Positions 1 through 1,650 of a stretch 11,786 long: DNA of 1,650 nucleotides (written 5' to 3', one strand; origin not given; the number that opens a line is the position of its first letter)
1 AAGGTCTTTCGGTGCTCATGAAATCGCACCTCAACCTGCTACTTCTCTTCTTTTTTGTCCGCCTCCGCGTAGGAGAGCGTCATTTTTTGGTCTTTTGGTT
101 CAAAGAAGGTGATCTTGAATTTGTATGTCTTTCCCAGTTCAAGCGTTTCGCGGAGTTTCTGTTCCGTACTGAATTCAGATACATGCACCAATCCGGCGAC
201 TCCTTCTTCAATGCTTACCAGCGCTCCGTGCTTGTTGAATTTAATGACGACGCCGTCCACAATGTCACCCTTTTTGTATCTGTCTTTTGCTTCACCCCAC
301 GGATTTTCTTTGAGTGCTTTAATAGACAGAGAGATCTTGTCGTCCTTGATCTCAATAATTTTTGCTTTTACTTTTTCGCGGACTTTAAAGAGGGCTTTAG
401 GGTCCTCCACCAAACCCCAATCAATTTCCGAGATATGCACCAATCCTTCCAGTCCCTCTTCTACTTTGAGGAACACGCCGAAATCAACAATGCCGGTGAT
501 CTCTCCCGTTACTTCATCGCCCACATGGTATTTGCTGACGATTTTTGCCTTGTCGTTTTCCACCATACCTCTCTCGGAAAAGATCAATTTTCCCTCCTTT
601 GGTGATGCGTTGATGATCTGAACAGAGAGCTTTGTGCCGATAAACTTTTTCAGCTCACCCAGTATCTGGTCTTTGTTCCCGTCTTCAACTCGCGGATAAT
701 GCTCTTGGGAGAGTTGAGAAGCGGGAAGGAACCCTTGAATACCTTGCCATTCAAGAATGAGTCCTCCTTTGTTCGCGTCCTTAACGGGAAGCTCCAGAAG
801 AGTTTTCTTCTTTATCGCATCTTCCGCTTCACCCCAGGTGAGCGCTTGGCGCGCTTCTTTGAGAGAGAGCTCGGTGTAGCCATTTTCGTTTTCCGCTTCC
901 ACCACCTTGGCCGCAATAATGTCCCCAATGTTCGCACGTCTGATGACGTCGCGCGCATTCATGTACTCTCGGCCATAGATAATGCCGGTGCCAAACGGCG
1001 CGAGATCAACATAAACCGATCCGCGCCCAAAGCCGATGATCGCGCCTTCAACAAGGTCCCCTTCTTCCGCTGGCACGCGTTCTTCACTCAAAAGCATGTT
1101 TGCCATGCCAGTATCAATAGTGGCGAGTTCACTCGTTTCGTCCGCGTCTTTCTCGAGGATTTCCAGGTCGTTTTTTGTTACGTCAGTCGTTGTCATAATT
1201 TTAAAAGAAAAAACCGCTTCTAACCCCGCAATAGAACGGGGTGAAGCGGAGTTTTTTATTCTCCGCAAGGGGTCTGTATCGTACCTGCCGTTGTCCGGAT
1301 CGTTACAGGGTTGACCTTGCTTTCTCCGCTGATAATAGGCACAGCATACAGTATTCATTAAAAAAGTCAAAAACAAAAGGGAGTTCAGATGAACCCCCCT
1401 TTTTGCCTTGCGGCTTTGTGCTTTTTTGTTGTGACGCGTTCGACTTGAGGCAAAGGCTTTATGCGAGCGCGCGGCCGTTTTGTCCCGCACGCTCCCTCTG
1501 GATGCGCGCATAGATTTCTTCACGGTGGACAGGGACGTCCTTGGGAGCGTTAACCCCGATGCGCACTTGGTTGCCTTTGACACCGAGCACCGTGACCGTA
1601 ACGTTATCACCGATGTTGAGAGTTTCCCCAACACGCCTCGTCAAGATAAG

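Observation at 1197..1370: rpsA has a long SD-less leader with mutually exclusive hairpins ending at the start codon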

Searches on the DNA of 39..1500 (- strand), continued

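Call 36: search_with_rna_model(model_id=R2, sources=[window, L001, L002, L003, L004, L005, L006, L007, L008, L009, L010, L011, L012, L013, L014, L015, L016, L017, L018, L019, L020, L021, L022, L023, L024, L025, L026, L027, L028, L029, L030, L031, L032, L033, L034, L035, L036, L037, L038, L039, L040, L041, L042, L043, L044, L045, L046, L047, L048, L049, L050, L051, L052, L053, L054, L055, L056, L057, L058, L059, L060, L061, L062, L063, L064, L065, L066, L067, L068, L069, L070, L071, L072, L073, L074, L075, L076, L077, L078, L079, L080, L081, L082, L083], max_evalue=10, make_alignment=true)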
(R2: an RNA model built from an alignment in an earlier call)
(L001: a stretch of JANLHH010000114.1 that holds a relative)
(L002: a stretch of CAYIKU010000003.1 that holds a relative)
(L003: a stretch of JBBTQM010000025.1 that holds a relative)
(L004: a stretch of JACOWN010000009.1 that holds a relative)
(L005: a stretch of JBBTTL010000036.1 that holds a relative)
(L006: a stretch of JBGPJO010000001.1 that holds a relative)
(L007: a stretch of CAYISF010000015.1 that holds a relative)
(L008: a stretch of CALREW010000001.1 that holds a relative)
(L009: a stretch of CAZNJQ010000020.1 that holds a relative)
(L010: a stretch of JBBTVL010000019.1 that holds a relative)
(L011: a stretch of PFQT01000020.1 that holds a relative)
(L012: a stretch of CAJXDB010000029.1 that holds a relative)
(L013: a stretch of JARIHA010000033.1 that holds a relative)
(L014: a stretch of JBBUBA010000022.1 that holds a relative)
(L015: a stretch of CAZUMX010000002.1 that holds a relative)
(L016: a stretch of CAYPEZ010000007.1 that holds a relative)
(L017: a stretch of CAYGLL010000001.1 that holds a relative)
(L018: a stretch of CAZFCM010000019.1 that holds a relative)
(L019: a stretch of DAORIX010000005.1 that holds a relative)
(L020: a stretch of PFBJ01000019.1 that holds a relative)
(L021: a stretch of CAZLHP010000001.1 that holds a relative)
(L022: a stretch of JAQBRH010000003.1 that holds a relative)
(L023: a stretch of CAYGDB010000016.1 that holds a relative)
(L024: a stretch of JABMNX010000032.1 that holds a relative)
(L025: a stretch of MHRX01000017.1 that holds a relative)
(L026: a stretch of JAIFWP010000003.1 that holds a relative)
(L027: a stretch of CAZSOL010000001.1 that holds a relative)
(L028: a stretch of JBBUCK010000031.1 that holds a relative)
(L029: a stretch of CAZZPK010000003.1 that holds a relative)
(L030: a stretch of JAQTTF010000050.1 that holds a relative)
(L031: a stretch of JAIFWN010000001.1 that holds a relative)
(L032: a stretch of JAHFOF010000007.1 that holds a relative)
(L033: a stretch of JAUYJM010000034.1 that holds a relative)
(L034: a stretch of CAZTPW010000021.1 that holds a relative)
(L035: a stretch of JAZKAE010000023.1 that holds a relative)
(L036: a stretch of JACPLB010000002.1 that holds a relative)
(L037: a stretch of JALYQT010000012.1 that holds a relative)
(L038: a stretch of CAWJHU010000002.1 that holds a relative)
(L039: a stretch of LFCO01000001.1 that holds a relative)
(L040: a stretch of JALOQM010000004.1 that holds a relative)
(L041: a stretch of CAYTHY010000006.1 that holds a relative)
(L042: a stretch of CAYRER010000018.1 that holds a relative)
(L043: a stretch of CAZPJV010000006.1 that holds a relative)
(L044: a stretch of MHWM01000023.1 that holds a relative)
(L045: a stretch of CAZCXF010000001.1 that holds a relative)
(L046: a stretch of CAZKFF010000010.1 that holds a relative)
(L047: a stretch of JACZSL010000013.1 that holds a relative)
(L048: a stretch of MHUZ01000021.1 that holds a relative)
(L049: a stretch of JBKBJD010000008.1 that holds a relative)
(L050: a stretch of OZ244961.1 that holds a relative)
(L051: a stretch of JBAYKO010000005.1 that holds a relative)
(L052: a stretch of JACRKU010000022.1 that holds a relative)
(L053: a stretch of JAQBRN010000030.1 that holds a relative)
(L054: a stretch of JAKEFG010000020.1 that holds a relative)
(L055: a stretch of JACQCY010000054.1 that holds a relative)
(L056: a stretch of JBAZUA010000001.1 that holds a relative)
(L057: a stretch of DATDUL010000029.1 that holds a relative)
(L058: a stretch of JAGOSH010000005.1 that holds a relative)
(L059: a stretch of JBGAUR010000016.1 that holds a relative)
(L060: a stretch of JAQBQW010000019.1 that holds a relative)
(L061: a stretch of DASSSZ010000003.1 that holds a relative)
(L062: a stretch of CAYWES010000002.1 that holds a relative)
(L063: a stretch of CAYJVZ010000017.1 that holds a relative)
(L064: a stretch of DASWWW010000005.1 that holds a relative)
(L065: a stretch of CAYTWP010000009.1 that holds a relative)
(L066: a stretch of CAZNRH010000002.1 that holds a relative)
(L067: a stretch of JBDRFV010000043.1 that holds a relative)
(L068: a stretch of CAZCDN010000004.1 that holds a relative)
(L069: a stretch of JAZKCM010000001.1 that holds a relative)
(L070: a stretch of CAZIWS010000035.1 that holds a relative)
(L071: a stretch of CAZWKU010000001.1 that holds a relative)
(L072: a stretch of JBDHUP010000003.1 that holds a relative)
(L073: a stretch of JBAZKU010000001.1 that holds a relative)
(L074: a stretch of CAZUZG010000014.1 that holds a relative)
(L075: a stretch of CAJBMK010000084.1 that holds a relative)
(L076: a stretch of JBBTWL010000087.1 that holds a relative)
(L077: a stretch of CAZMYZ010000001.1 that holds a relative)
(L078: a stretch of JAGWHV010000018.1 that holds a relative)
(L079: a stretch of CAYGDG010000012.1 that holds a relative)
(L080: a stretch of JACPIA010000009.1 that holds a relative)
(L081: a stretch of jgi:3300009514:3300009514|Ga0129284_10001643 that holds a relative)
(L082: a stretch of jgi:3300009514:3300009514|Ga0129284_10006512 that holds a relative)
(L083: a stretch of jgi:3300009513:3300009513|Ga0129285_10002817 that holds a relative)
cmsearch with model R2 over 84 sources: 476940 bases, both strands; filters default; matches with E-value up to 10: 40.
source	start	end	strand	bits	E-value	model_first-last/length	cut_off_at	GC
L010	241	339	+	66.7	9.8e-13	1-80/80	no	0.34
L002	2254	2331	+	62.1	1.3e-11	1-80/80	no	0.4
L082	2258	2344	+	62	1.4e-11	1-80/80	no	0.47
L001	2361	2455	+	61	2.4e-11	1-80/80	no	0.48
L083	2390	2482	+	60.9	2.5e-11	1-80/80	no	0.42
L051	2188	2268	+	60.9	2.5e-11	1-80/80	no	0.35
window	1244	1339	-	58.5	9.9e-11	1-80/80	no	0.5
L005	40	111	+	57.9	1.4e-10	1-80/80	no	0.46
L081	69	157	+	57.3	1.9e-10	1-80/80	no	0.49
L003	2252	2342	+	56.9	2.5e-10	1-80/80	no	0.55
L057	2317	2409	+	55.7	4.8e-10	1-80/80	no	0.39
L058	2319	2409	+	54.9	7.4e-10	1-80/80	no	0.4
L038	2297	2371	+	48.9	2.1e-08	1-80/80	no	0.37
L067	2292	2368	+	47.7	4.1e-08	1-80/80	no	0.35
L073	2276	2349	+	47.2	5.6e-08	1-80/80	no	0.36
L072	2406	2484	+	46.8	6.7e-08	1-80/80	no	0.37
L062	2322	2411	+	46.8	6.7e-08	1-80/80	no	0.57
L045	2357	2440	+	43.7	3.9e-07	1-80/80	no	0.44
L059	2357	2440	+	43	5.7e-07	1-80/80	no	0.46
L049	2315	2402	+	42.5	7.8e-07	1-80/80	no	0.44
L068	2282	2367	+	41.1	1.7e-06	1-80/80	no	0.47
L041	2344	2423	+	39.5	4.2e-06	1-80/80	no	0.34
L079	2285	2361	+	37.3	1.4e-05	1-80/80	no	0.51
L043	2399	2460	+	31.8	0.00031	7-80/80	no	0.48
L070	540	597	+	28.7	0.0017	1-80/80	no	0.41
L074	2325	2395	+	27.4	0.0037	1-80/80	no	0.55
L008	2391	2477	+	25.1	0.013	1-80/80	no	0.53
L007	446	530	+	24.4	0.019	1-80/80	no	0.47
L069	2406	2479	+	24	0.025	1-80/80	no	0.45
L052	2346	2436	+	22.5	0.056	1-80/80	no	0.52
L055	438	506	+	21.8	0.081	1-80/80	no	0.48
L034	1783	1851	+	20.1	0.22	1-80/80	no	0.43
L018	2424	2491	+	19.7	0.27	1-80/80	no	0.4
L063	2239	2320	+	17.8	0.8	1-80/80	no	0.37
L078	1241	1330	+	17.1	1.2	1-80/80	no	0.49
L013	1337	1419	+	16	2.2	1-80/80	no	0.39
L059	513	580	+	15.5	2.8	1-80/80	no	0.26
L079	895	961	-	14.7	4.5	1-80/80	no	0.3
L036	2413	2492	+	14.3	5.6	1-80/80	no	0.54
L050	2408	2494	+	13.7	7.6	1-80/80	no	0.45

Alignment A5: 40 matches aligned to the model, 156 columns, each read 5' to 3' on its own strand. Consensus structure (alignment columns), stored with it:
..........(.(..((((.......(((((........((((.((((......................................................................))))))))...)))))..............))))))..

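Call 52: search_with_rna_model(model_id=R2, sources=[window, L001, L002, L003, L005, L007, L008, L010, L013, L018, L034, L036, L038, L041, L043, L045, L049, L050, L051, L052, L055, L057, L058, L059, L062, L063, L067, L068, L069, L070, L072, L073, L074, L078, L079, L081, L082, L083, L084, L085, L086, L087, L088, L089, L090, L091, L092, L093, L094, L095, L096, L097, L098, L099, L100, L101, L102, L103, L104, L105, L106, L107, L108, L109, L110, L111, L112, L113, L114, L115, L116, L117, L118, L119, L120, L121, L122, L123, L124, L125, L126, L127, L128, L129, L130, L131, L132, L133, L134], max_evalue=0.01, make_alignment=true)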
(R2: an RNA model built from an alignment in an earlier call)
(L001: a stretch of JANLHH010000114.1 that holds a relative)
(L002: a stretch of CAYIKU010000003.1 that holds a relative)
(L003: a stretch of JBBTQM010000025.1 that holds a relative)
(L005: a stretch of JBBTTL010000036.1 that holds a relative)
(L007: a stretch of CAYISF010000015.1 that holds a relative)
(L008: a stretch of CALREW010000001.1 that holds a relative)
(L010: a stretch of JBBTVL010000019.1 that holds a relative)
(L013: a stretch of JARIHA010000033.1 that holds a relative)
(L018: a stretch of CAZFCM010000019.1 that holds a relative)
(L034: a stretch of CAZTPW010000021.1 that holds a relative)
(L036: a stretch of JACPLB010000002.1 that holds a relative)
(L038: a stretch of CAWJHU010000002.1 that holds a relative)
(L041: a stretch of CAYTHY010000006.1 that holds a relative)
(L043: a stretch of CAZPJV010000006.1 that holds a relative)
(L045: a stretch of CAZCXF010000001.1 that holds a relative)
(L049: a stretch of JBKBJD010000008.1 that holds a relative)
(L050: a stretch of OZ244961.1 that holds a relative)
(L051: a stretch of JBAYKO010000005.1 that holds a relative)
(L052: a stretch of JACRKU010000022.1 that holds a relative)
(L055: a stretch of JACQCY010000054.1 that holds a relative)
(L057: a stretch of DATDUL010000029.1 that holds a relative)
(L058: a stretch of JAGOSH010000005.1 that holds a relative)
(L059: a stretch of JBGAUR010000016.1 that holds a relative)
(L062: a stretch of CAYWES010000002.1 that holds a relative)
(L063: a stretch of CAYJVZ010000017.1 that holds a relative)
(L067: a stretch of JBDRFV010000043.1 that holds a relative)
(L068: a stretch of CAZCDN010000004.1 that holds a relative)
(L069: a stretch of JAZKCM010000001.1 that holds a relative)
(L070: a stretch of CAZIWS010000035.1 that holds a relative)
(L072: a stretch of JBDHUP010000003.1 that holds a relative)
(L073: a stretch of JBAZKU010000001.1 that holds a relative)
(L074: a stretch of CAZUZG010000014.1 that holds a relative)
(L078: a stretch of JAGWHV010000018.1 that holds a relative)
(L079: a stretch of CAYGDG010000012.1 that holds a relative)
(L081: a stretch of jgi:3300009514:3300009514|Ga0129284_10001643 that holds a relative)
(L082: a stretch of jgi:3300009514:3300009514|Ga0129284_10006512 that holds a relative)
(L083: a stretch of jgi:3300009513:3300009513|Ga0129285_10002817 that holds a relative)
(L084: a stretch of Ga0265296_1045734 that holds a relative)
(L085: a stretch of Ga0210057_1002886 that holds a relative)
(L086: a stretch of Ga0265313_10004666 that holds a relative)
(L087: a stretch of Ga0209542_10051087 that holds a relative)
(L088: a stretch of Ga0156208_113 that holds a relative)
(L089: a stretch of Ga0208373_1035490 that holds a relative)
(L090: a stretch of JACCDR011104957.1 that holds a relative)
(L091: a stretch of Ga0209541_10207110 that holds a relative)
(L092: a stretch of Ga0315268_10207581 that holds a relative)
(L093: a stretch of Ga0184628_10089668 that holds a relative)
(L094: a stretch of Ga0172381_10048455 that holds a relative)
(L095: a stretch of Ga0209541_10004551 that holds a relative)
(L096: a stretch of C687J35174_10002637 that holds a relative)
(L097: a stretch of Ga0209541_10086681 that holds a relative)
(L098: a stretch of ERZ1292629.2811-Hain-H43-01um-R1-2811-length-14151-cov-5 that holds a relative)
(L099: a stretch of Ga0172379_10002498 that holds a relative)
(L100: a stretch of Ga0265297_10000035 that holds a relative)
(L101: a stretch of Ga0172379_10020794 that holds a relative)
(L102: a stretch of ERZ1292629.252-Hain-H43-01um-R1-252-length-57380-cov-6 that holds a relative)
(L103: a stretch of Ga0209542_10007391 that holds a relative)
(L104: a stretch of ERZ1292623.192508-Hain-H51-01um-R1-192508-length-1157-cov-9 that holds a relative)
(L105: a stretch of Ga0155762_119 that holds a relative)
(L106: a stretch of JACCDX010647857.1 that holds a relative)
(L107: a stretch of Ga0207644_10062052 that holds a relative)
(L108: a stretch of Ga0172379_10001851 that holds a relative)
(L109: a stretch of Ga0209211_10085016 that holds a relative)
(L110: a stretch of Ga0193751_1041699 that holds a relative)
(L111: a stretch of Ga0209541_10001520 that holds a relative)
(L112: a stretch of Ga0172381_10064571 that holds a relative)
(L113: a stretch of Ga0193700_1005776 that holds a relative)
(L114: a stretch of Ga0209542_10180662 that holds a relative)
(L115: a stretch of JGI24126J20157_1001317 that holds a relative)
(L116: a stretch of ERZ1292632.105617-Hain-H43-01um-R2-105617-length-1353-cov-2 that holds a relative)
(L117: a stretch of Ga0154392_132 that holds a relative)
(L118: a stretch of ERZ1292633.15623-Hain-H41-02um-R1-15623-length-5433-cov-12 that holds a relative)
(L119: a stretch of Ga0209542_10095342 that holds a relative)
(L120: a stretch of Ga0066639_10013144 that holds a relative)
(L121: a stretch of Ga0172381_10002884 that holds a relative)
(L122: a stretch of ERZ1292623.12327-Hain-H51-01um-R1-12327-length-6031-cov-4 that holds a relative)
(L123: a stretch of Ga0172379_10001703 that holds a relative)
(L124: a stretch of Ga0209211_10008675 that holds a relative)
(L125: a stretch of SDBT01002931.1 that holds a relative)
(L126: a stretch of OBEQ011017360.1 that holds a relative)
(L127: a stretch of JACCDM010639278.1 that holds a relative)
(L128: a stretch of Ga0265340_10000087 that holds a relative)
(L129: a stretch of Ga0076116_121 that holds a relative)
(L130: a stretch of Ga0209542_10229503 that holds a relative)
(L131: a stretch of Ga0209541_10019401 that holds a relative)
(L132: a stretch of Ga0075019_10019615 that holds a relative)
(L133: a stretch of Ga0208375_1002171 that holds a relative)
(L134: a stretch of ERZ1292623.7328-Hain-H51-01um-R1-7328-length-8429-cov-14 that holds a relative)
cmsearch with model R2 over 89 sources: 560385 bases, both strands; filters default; matches with E-value up to 0.01: 75.
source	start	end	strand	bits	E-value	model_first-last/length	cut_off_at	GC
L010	241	339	+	66.7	1.1e-12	1-80/80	no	0.34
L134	241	339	+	66.7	1.1e-12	1-80/80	no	0.34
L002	2254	2331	+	62.1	1.6e-11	1-80/80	no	0.4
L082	2258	2344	+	62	1.6e-11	1-80/80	no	0.47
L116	1175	1253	+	61.7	1.9e-11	1-80/80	no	0.47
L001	2361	2455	+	61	2.9e-11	1-80/80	no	0.48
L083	2390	2482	+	60.9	2.9e-11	1-80/80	no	0.42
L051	2188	2268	+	60.9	3e-11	1-80/80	no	0.35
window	1244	1339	-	58.5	1.2e-10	1-80/80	no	0.5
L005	40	111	+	57.9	1.6e-10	1-80/80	no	0.46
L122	4852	4923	-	57.9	1.6e-10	1-80/80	no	0.46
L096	4267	4355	+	57.9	1.7e-10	1-80/80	no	0.37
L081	69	157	+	57.3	2.2e-10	1-80/80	no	0.49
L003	2252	2342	+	56.9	2.9e-10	1-80/80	no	0.55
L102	405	495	+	56.9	2.9e-10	1-80/80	no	0.55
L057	2317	2409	+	55.7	5.6e-10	1-80/80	no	0.39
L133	2742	2834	+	55.7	5.6e-10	1-80/80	no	0.39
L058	2319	2409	+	54.9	8.7e-10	1-80/80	no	0.4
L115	1844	1934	-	53.7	1.7e-09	1-80/80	no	0.4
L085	1518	1590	-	53.5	1.9e-09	1-80/80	no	0.37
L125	5137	5209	+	53.1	2.4e-09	1-80/80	no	0.36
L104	253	324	-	52.9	2.7e-09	1-80/80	no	0.51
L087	4275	4347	-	52.4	3.4e-09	1-80/80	no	0.38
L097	1751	1826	+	51.4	6.1e-09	1-80/80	no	0.33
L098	11771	11844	+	51.3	6.3e-09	1-80/80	no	0.43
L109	1103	1176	+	50.9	8e-09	1-80/80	no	0.35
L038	2297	2371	+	48.9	2.5e-08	1-80/80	no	0.37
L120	3692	3769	+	48.8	2.7e-08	1-80/80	no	0.36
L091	923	996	-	48.2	3.7e-08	1-80/80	no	0.39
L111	3717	3803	+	48.2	3.8e-08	1-80/80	no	0.39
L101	1244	1328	-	48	4.1e-08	1-80/80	no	0.41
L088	11174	11241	+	48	4.2e-08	1-80/80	no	0.41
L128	4461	4534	-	47.8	4.6e-08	1-80/80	no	0.42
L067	2292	2368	+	47.7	4.8e-08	1-80/80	no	0.35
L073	2276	2349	+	47.2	6.6e-08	1-80/80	no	0.36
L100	1476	1549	-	47.2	6.6e-08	1-80/80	no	0.36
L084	1852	1928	-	47.1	6.9e-08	1-80/80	no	0.36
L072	2406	2484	+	46.8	7.9e-08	1-80/80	no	0.37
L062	2322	2411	+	46.8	7.9e-08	1-80/80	no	0.57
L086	6975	7048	-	46.7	8.3e-08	1-80/80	no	0.41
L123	1413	1488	+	46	1.3e-07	1-80/80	no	0.38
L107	493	568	+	45.9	1.3e-07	1-80/80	no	0.47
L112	943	1018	+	45.7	1.5e-07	1-80/80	no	0.39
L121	12637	12712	+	45.7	1.5e-07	1-80/80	no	0.39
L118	3706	3779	-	45.6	1.6e-07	1-80/80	no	0.41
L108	6798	6875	-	44.7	2.6e-07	1-80/80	no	0.4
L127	5740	5808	+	44.1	3.6e-07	1-80/80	no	0.43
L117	859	927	+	44.1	3.6e-07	1-80/80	no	0.43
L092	1233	1301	-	44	3.8e-07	1-80/80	no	0.43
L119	1246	1335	+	44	3.9e-07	1-80/80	no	0.43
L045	2357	2440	+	43.7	4.5e-07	1-80/80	no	0.44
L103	1451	1526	+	43.6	4.7e-07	1-80/80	no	0.45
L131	2613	2688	-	43.6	4.7e-07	1-80/80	no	0.45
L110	1878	1952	+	43.3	5.9e-07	1-80/80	no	0.39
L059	2357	2440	+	43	6.7e-07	1-80/80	no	0.46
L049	2315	2402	+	42.5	9.2e-07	1-80/80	no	0.44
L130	1431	1517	+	41.6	1.5e-06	1-80/80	no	0.44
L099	12070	12166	+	41.5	1.5e-06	1-80/80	no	0.47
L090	302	393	+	41.2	1.8e-06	1-80/80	no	0.43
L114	695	775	-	41.2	1.9e-06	1-80/80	no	0.48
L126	4516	4589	+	41.2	1.9e-06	1-80/80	no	0.43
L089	505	585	+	41.1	2e-06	1-80/80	no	0.43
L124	1256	1336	-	41.1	2e-06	1-80/80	no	0.43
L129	6603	6683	+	41.1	2e-06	1-80/80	no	0.43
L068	2282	2367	+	41.1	2e-06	1-80/80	no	0.47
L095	18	98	-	40.9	2.2e-06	1-80/80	no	0.44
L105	11946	12026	+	40.9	2.2e-06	1-80/80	no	0.44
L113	1307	1374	+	40.5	2.8e-06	1-80/80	no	0.5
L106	5841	5932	+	39.7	4.3e-06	1-80/80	no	0.45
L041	2344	2423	+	39.5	4.9e-06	1-80/80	no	0.34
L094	2090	2151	-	39.3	5.5e-06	1-80/80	no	0.42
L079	2285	2361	+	37.3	1.7e-05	1-80/80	no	0.51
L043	2399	2460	+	31.8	0.00036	7-80/80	no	0.48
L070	540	597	+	28.7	0.002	1-80/80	no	0.41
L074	2325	2395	+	27.4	0.0043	1-80/80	no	0.55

Alignment A6: 75 matches aligned to the model, 135 columns, each read 5' to 3' on its own strand. Consensus structure (alignment columns), stored with it:
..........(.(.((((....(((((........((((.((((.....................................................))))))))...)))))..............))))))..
